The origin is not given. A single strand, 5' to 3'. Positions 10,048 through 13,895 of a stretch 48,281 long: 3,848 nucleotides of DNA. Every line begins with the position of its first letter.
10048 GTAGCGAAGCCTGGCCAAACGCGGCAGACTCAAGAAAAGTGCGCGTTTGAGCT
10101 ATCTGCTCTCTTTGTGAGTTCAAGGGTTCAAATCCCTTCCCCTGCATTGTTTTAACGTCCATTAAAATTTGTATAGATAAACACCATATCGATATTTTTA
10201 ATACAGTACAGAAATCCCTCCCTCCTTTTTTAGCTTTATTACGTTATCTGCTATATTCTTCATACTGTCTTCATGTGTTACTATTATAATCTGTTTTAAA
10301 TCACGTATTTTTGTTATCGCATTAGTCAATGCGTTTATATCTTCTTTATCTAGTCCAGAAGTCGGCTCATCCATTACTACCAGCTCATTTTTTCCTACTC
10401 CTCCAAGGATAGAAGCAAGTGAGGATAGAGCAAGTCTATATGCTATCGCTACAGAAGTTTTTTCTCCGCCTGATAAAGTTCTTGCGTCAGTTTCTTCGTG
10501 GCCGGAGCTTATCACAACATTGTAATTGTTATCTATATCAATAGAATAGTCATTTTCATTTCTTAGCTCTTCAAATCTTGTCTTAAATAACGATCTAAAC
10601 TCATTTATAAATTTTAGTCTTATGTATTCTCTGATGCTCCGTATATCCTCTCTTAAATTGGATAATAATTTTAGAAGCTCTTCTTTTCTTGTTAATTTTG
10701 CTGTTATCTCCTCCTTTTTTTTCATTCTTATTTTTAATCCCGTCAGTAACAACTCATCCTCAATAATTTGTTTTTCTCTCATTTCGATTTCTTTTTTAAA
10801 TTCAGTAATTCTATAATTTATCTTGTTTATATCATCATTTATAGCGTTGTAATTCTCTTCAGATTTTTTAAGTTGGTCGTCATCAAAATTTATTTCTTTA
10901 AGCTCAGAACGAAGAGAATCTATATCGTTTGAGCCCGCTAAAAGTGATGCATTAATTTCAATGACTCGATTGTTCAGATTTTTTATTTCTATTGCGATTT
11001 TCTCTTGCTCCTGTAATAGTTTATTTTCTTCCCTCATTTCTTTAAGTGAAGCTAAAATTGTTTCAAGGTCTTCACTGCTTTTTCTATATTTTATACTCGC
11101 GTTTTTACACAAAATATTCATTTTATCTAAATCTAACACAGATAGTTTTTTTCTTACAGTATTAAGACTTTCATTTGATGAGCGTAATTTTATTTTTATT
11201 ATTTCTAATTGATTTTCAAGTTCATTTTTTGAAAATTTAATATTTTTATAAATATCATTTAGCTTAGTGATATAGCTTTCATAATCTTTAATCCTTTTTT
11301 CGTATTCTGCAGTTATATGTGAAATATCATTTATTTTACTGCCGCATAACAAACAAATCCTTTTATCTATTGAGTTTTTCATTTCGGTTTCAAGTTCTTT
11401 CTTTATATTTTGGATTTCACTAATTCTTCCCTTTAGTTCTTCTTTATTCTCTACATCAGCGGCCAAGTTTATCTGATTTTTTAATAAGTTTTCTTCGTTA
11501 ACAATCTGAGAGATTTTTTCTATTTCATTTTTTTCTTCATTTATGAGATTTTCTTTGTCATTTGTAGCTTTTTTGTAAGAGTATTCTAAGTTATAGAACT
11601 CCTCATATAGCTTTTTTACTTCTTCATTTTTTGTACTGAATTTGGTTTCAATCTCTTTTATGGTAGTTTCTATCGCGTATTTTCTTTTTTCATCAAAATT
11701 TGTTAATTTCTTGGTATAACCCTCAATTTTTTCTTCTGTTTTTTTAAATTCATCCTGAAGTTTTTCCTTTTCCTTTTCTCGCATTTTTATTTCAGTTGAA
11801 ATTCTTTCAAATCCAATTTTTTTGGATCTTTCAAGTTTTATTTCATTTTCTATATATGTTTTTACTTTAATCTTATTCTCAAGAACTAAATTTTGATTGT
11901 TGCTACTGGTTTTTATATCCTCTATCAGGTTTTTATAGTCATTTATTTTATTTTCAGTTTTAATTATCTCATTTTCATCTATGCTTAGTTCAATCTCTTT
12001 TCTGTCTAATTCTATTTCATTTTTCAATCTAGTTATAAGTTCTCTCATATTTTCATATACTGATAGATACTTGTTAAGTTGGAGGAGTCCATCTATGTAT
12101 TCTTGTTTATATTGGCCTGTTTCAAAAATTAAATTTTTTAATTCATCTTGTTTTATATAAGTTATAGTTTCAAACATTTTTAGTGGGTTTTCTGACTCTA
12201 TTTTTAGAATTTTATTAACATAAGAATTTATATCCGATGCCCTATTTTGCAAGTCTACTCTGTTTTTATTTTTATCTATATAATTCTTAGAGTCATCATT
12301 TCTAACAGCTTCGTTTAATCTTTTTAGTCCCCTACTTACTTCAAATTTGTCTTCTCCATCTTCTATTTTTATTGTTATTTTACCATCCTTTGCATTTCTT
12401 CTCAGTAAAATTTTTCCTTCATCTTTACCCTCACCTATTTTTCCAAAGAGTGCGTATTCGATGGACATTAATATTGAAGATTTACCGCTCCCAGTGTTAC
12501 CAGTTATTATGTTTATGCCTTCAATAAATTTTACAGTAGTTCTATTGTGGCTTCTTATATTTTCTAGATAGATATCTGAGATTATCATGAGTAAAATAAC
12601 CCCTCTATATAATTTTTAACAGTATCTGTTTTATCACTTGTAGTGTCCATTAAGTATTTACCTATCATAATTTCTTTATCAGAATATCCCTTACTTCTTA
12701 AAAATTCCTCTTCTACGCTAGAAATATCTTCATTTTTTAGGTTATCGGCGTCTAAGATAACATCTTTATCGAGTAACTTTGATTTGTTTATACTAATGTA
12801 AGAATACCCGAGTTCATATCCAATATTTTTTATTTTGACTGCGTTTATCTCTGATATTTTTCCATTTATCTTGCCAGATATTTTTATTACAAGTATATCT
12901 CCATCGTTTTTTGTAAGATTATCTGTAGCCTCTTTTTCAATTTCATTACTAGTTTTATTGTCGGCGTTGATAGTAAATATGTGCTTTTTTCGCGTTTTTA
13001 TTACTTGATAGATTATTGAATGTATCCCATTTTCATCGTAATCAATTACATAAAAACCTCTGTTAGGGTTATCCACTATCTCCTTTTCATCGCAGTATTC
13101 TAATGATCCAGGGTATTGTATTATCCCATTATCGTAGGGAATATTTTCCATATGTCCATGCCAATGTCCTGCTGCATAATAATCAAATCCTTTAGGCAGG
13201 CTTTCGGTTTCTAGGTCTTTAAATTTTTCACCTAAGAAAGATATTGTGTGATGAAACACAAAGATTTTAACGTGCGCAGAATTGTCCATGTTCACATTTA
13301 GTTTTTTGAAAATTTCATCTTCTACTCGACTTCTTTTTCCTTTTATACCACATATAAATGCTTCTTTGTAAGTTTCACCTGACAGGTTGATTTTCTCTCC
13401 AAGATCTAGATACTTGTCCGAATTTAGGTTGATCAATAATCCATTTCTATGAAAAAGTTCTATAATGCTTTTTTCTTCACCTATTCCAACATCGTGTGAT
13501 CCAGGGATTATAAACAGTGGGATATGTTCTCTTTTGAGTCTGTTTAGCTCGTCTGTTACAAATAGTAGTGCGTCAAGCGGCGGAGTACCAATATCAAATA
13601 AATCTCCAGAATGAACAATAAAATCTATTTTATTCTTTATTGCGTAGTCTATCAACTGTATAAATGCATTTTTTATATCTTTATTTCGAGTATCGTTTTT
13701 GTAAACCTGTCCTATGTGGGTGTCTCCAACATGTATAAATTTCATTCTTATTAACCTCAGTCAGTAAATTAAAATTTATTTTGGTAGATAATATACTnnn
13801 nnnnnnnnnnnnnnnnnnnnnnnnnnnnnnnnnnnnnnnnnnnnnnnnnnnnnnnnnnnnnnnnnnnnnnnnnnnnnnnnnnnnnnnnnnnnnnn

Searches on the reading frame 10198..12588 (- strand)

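Call 28: search_protein_families(library=pfam, proteins=[window:10198-12588:-], max_evalue=0.0001)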
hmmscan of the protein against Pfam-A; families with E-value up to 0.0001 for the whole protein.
window:10198-12588:- (796 aa): 4 families
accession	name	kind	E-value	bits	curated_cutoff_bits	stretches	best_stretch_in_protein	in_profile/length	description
PF02463.25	SMC_N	-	5.3e-18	65.7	40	2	312-791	78-217/220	RecF/RecN/SMC N terminal domain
PF13166.12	AAA_13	-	1.5e-11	44.2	36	1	508-785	299-582/713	AAA domain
PF13476.12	AAA_23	-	6.6e-09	37.1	27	1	6-289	2-201/201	AAA domain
PF13558.12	SbcC_Walker_B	-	6.5e-06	26.7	27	1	698-758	26-88/90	SbcC/RAD50-like, Walker B motif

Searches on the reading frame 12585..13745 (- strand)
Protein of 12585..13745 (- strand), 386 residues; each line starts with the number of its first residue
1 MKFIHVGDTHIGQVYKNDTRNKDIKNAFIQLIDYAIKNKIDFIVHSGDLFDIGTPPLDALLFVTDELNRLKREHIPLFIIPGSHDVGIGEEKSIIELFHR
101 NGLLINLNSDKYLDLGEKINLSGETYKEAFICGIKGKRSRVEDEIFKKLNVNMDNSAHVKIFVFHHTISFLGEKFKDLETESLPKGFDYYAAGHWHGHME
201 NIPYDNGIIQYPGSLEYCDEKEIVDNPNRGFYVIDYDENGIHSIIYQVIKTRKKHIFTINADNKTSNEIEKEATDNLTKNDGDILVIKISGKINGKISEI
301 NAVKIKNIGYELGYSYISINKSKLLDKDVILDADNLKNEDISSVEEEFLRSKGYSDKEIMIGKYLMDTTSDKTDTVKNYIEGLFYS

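Call 28: search_protein_families(library=pfam, proteins=[window:12585-13745:-], max_evalue=0.0001)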
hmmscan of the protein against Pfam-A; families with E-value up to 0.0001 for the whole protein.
window:12585-13745:- (386 aa): 2 families
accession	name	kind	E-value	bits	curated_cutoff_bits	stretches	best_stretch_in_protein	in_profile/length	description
PF00149.33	Metallophos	-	3.1e-16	60.8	21.5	1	1-197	1-190/191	Calcineurin-like phosphoesterase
PF12850.12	Metallophos_2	-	2.3e-06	28.1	27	1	1-219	1-139/154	Calcineurin-like phosphoesterase superfamily domain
